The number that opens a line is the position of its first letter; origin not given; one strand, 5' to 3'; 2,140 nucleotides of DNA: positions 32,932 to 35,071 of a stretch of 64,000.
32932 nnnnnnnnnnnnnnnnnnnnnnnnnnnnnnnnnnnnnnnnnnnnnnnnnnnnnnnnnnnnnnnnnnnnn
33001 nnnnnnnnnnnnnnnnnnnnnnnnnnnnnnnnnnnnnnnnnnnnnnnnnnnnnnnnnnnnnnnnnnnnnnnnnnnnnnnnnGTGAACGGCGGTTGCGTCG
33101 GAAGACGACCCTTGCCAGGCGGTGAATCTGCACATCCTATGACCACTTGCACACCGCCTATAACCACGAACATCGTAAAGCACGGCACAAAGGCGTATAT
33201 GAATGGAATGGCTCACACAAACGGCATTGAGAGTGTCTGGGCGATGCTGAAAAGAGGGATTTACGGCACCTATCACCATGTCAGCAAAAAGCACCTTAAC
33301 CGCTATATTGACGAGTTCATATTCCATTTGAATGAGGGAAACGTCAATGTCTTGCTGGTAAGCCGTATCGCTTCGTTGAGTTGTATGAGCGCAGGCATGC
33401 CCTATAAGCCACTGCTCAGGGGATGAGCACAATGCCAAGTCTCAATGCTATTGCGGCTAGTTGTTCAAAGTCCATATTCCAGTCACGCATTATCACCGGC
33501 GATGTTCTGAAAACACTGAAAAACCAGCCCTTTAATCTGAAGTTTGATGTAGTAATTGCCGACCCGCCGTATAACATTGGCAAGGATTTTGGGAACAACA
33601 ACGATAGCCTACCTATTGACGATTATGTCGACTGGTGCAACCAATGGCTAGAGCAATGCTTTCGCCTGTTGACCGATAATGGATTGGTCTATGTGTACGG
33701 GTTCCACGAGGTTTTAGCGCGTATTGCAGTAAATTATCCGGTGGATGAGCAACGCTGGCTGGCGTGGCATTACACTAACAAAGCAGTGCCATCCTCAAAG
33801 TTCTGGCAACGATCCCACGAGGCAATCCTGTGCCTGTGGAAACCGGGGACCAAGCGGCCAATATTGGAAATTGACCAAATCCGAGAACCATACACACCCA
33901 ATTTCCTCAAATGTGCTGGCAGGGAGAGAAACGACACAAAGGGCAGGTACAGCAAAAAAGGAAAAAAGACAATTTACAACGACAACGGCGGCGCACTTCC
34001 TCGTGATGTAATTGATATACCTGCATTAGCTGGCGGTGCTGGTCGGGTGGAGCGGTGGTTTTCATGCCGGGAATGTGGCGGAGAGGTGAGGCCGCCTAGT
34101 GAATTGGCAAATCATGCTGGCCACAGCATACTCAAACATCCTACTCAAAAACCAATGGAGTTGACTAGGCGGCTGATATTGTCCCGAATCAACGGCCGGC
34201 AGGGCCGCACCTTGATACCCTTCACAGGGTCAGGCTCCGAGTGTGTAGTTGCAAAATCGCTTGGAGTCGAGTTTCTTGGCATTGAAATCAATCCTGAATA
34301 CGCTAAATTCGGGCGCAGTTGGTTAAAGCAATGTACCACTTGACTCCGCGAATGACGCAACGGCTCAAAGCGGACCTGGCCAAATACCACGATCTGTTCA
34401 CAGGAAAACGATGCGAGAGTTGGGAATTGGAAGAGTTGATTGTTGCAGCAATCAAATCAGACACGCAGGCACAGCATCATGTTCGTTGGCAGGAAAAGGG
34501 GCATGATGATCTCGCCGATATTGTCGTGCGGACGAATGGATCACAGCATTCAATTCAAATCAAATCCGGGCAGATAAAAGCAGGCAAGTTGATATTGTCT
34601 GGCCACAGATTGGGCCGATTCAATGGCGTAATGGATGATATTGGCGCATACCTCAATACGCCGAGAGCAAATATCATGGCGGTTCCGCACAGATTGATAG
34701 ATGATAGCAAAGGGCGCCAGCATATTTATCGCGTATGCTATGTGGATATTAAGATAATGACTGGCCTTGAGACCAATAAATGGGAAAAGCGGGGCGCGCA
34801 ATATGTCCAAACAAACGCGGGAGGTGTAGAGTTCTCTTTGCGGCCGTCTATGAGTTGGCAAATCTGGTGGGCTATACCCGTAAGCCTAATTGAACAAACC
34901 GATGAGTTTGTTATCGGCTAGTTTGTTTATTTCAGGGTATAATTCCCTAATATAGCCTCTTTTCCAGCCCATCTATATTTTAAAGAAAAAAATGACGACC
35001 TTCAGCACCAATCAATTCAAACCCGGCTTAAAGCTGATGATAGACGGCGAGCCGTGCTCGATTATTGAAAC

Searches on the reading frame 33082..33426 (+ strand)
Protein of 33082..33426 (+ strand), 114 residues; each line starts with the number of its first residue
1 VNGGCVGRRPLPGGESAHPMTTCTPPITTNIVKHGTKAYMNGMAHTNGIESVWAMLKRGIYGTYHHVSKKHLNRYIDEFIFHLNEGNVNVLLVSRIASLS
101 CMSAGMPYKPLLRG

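Call 67: search_protein_families(library=pfam, proteins=[window:33082-33426:+], max_evalue=0.1)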
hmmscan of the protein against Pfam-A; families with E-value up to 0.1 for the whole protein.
window:33082-33426:+ (114 aa): 1 family
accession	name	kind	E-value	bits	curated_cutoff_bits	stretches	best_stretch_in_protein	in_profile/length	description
PF12762.13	DDE_Tnp_IS1595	-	9.4e-17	61.9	27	1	29-84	98-153/153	ISXO2-like transposase domain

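Call 91: search_protein_families(library=ncbifam, proteins=[window:33082-33426:+], max_evalue=0.01)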
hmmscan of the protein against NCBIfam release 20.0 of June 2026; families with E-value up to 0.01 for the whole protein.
window:33082-33426:+ (114 aa): 1 family
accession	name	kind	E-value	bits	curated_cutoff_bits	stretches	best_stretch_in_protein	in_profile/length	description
NF033547.1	transpos_IS1595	equivalog_domain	3.8e-15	56.3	75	1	28-84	156-213/215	IS1595 family transposase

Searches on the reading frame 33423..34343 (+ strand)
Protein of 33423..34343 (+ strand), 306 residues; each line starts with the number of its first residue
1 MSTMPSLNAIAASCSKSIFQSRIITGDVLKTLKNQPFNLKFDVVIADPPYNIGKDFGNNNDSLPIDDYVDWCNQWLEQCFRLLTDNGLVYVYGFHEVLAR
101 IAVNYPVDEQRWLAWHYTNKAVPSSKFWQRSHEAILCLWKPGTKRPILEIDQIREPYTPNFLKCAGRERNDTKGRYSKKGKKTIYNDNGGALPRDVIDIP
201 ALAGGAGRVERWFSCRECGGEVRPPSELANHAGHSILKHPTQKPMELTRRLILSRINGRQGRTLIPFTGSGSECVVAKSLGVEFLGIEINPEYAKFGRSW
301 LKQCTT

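Call 67: search_protein_families(library=pfam, proteins=[window:33423-34343:+], max_evalue=0.1)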
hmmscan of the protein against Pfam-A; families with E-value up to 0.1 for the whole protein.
window:33423-34343:+ (306 aa): 6 families
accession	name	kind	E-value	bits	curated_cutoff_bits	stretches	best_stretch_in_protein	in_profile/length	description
PF01555.25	N6_N4_Mtase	-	5.2e-32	112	26.7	1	42-295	2-217/221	DNA methylase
PF22323.1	Aq_1974-like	-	0.0024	18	27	1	70-118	17-60/64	Uncharacterised protein aq_1974-like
PF07669.17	Eco57I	-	0.01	16.4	25.3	1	37-89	71-130/171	Eco57I restriction-modification methylase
PF02384.22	N6_Mtase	-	0.045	13.5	20.4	1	23-100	109-190/311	N-6 DNA Methylase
PF24452.1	DUF7568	-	0.059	14.1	27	0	203-223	93-112/121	Family of unknown function (DUF7568)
PF03602.21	Cons_hypoth95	-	0.095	12.8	24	0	21-54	93-127/182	Conserved hypothetical protein 95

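Call 68: search_protein_families(library=padloc, proteins=[window:33423-34343:+], max_evalue=0.01)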
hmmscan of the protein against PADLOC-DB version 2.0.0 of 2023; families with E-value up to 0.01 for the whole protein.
window:33423-34343:+ (306 aa): 48 families (the best 25 are shown)
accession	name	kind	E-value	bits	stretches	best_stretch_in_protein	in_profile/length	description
PDLC03299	MTase_II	-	6.8e-39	132.1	2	20-171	14-167/296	Type II methyltransferase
PDLC03371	MTase_II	-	2.3e-36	123.7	2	21-202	11-181/260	Type II methyltransferase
PDLC03320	MTase_II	-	4e-27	93.1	2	20-93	32-104/289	Type II methyltransferase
PDLC03353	MTase_II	-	5.1e-21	73.4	2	20-91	9-79/260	Type II methyltransferase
PDLC03216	MTase_II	-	4.5e-20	70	2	238-303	193-257/364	Type II methyltransferase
PDLC03738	oMTase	-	6e-19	66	2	228-299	195-263/376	orphan methyltransferase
PDLC03230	MTase_II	-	5.3e-17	60.1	2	8-91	24-102/360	Type II methyltransferase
PDLC03387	MTase_II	-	2.8e-16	57.5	2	238-302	213-276/289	Type II methyltransferase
PDLC03302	MTase_II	-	2.1e-15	54.5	2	238-300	198-259/626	Type II methyltransferase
PDLC03228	MTase_II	-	5.9e-15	53.7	2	238-301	143-205/227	Type II methyltransferase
PDLC03238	MTase_II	-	2.3e-14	51.3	1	8-95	108-198/428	Type II methyltransferase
PDLC03265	MTase_II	-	3.1e-14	51.1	2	19-103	21-108/333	Type II methyltransferase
PDLC04134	mad2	-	9.5e-14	49.1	2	22-148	342-455/492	mads_2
PDLC03337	MTase_II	-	1.6e-12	45.3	2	23-157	11-145/264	Type II methyltransferase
PDLC03350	MTase_II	-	4.4e-12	44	2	237-296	232-290/312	Type II methyltransferase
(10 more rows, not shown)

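Call 90: search_solved_structures(query=window:33423-34343:+, max_evalue=0.001)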
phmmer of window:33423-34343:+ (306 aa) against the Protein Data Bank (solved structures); distinct sequences matched with E-value up to 0.001: 11.
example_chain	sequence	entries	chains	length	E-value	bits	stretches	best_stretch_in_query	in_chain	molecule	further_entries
9c3u_A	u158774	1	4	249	2.4e-22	82.9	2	39-94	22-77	Methyltransferase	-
8urk_A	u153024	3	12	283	3.3e-22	82.4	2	39-94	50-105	Methyltransferase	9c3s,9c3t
1g60_A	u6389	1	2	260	1.1e-13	54.4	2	236-298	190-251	Adenine-specific Methyltransferase MboIIA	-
6pbd_A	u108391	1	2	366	1.6e-11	47.3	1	238-299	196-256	Modification methylase CcrMI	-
1nw8_A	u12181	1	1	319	2.1e-11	46.9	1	27-160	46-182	MODIFICATION METHYLASE RSRI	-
1eg2_A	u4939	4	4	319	2.1e-11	46.9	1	27-160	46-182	MODIFICATION METHYLASE RSRI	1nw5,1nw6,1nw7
5hfj_A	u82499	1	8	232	6.9e-09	38.6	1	233-298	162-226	Adenine specific DNA methyltransferase (DpnA)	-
5hek_A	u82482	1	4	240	7e-09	38.6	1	233-298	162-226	Adenine specific DNA methyltransferase (DpnA)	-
2zie_A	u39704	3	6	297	3.5e-06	29.7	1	233-298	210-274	Putative modification methylase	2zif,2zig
8s9n_A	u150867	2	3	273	6.3e-05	25.6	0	238-297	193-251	DNA cytosine-N4 methyltransferase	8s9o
8s9m_A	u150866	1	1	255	0.00011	24.8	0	238-297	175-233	DNA cytosine-N4 methyltransferase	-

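Call 91: search_protein_families(library=ncbifam, proteins=[window:33423-34343:+], max_evalue=0.01)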
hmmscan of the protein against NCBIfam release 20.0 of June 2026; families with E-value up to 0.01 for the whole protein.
window:33423-34343:+ (306 aa): 3 families
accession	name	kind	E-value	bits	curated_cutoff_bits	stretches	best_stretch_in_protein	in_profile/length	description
NF008572.0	PRK11524.1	equivalog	3.4e-32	111.7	292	2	21-140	15-135/294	adenine-specific DNA-methyltransferase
NF050803.1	DnaMtaseCcrMCaul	equivalog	6.2e-18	64.8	830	2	237-303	184-249/350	adenine-specific DNA-methyltransferase CcrM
NF010253.0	PRK13699.1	subfamily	3.5e-14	53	244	2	237-302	142-206/226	DNA methyltransferase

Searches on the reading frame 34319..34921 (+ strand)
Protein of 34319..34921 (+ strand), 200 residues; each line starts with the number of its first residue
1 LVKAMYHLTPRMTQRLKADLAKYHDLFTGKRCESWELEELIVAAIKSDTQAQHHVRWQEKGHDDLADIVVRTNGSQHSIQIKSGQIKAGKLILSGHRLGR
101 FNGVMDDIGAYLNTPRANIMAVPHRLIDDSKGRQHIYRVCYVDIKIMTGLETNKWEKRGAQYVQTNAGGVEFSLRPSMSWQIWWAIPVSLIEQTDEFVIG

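Call 67: search_protein_families(library=pfam, proteins=[window:34319-34921:+], max_evalue=0.1)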
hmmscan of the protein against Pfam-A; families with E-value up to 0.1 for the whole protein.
window:34319-34921:+ (200 aa): 1 family
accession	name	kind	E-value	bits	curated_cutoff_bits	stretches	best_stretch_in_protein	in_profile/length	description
PF13289.12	SIR2_2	-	0.094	13.3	24.5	0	10-55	71-117/141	SIR2-like domain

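Call 68: search_protein_families(library=padloc, proteins=[window:34319-34921:+], max_evalue=0.01)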
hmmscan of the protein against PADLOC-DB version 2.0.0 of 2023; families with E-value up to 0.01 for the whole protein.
window:34319-34921:+ (200 aa): 0 families

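Call 89: search_solved_structures(query=window:34319-34921:+, max_evalue=1)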
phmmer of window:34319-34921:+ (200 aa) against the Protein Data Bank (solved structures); distinct sequences matched with E-value up to 1: 0.

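Call 91: search_protein_families(library=ncbifam, proteins=[window:34319-34921:+], max_evalue=0.01)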
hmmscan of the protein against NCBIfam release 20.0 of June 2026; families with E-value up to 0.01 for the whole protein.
window:34319-34921:+ (200 aa): 0 families
